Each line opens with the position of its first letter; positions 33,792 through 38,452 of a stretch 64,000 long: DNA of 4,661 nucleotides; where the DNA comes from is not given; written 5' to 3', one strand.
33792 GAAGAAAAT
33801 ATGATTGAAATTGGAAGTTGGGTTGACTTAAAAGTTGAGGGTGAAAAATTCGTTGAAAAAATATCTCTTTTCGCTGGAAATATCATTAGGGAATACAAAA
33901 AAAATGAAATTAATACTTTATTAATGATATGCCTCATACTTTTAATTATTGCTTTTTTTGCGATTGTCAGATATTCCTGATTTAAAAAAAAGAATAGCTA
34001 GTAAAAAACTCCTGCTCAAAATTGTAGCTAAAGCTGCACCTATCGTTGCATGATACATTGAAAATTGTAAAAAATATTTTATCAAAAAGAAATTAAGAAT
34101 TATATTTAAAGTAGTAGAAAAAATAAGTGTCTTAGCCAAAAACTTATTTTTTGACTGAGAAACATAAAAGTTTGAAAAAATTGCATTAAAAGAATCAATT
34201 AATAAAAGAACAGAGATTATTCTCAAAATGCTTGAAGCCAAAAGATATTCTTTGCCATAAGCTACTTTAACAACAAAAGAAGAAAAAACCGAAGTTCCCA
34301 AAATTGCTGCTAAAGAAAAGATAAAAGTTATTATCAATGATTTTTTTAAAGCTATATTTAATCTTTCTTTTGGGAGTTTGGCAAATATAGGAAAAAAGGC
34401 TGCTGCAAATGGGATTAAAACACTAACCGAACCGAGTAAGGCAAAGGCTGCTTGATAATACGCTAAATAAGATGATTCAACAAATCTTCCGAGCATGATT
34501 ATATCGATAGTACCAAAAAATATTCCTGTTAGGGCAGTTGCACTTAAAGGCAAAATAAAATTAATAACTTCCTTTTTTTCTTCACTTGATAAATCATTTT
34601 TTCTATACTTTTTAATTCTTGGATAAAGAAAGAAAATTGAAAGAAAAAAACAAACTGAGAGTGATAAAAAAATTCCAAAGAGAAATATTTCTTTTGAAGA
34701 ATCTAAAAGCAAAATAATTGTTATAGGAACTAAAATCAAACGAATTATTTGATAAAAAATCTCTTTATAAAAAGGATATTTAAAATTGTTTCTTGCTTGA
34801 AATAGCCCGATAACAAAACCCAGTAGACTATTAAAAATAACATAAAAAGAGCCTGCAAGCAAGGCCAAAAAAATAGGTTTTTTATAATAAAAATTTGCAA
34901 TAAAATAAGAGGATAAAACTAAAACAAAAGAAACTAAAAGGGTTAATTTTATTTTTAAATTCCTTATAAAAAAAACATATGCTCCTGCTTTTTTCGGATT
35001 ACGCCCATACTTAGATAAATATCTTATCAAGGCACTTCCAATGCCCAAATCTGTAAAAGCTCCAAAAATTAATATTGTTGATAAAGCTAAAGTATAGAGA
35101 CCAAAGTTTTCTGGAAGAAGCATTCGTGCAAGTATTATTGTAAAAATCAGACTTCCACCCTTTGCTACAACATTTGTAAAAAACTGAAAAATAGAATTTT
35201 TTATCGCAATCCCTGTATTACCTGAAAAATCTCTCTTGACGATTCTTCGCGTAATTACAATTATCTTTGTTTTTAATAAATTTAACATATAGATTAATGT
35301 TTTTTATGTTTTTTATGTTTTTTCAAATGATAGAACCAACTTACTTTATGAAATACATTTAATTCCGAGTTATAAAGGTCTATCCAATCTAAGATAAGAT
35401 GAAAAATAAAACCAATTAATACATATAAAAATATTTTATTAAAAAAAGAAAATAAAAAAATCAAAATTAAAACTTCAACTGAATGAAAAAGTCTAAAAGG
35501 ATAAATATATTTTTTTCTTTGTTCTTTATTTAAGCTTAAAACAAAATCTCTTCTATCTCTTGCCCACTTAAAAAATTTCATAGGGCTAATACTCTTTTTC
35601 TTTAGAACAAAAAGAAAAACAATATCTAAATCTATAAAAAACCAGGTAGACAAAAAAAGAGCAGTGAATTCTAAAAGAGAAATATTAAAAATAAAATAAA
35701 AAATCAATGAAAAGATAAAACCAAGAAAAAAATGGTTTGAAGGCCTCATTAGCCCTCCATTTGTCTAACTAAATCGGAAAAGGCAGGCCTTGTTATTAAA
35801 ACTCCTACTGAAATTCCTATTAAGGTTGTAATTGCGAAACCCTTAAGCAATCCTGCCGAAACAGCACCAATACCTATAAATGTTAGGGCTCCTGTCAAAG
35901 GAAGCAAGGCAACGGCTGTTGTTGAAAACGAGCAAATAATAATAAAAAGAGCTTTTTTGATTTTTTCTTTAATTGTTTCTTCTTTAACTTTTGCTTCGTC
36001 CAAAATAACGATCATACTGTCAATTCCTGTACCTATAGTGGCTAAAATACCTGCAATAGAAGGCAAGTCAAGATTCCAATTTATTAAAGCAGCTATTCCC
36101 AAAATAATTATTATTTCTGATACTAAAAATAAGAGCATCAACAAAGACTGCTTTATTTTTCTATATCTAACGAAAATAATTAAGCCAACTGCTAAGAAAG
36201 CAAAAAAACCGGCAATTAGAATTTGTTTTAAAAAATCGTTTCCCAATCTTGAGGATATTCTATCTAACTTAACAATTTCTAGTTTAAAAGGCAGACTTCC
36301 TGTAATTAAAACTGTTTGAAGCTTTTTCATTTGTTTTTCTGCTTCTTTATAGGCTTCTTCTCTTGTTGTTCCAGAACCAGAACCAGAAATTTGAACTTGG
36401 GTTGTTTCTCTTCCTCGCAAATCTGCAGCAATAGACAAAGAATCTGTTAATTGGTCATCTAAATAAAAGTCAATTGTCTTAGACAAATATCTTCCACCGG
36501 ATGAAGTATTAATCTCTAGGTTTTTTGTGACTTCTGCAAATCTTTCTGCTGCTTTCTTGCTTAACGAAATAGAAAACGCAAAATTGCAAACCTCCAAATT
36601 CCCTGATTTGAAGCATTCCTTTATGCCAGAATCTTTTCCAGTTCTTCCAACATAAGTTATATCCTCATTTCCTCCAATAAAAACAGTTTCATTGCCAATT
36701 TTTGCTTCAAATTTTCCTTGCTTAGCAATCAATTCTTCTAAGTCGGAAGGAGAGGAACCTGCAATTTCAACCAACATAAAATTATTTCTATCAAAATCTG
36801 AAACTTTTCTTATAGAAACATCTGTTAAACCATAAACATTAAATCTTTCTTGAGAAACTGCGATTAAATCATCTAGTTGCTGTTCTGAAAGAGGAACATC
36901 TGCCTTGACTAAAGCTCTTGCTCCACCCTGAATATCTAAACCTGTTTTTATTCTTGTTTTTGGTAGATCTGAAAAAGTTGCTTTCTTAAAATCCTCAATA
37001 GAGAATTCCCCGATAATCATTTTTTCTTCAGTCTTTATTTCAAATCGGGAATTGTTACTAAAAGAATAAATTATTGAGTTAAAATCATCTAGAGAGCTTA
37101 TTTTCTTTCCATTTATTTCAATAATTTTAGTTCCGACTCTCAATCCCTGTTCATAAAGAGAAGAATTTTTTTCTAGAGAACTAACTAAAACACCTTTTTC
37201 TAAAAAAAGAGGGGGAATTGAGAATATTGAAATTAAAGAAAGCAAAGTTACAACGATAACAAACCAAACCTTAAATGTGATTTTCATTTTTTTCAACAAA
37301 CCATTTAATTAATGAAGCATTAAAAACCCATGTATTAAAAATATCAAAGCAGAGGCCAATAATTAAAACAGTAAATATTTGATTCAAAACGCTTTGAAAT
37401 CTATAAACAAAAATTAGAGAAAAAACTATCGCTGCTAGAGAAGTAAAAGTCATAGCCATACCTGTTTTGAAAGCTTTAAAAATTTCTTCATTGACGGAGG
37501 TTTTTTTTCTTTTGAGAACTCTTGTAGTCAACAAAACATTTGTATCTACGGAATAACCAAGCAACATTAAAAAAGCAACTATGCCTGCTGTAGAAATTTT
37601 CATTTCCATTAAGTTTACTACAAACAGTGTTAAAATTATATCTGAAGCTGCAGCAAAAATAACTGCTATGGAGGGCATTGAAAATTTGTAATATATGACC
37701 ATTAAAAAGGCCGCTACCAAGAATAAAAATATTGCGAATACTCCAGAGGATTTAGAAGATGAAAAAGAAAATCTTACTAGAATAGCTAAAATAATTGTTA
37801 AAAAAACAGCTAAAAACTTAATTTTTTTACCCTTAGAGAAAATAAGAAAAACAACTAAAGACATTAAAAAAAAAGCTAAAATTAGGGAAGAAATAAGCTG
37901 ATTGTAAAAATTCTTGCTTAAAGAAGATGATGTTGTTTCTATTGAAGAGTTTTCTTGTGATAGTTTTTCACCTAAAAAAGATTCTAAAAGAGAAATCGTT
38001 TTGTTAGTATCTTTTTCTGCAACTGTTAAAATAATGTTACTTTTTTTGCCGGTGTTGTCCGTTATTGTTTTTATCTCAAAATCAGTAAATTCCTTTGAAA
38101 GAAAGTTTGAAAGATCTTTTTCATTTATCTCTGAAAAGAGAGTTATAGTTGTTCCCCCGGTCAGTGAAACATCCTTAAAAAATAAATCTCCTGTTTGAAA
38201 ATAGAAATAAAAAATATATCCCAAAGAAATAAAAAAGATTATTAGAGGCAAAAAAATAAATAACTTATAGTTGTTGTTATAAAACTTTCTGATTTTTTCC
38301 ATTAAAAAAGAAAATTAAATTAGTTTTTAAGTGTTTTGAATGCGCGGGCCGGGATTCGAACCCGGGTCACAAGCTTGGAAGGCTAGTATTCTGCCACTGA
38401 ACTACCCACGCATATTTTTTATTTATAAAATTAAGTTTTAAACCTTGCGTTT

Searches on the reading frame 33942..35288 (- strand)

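Call 48: search_protein_families(library=pfam, proteins=[window:33942-35288:-], max_evalue=0.0001)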
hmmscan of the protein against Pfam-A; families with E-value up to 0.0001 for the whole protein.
window:33942-35288:- (448 aa): 3 families
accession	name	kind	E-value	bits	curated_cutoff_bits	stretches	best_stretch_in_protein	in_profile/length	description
PF01943.22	Polysacc_synt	-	3e-31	109.3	28.2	1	30-305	3-273/274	Polysaccharide biosynthesis protein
PF13440.11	Polysacc_synt_3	-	1.2e-21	77.7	23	1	52-350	1-290/293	Polysaccharide biosynthesis protein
PF01554.23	MatE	-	5.3e-05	23.4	24.9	1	247-400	1-160/161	MatE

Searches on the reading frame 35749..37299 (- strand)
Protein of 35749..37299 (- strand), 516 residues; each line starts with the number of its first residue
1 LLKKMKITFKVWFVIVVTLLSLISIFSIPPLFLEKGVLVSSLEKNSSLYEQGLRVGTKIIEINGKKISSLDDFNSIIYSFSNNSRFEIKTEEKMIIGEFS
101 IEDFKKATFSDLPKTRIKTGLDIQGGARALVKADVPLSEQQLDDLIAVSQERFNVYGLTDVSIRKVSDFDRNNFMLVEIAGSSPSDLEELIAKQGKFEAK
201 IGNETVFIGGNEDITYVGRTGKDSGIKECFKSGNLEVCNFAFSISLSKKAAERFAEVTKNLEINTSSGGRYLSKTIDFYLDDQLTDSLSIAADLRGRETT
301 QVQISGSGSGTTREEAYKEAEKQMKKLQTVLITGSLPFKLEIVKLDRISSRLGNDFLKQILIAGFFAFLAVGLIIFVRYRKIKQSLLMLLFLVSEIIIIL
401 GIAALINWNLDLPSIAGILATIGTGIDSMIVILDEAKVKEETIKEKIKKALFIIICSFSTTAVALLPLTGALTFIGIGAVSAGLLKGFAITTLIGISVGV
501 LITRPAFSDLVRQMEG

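Call 48: search_protein_families(library=pfam, proteins=[window:35749-37299:-], max_evalue=0.0001)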
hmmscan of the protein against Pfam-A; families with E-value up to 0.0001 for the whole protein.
window:35749-37299:- (516 aa): 4 families
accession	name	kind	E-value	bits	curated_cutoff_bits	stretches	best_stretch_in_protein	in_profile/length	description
PF02355.23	SecD_SecF_C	-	2.9e-16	59.9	20.5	1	339-501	12-173/189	Protein export membrane protein SecD/SecF, C-terminal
PF13180.12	PDZ_2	-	1.9e-05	25.3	27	1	34-89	11-66/80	PDZ domain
PF17820.7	PDZ_6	-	2.6e-05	24.3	27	1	39-88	2-50/54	PDZ domain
PF00595.29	PDZ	-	5.8e-05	23.8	23.2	0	34-70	24-60/81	PDZ domain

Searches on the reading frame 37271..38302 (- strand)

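Call 48: search_protein_families(library=pfam, proteins=[window:37271-38302:-], max_evalue=0.0001)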
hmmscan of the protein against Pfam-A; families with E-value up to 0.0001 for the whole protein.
window:37271-38302:- (343 aa): 1 family
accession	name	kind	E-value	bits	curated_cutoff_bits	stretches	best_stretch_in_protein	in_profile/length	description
PF02355.23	SecD_SecF_C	-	2.8e-21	76.2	20.5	1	185-337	31-188/189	Protein export membrane protein SecD/SecF, C-terminal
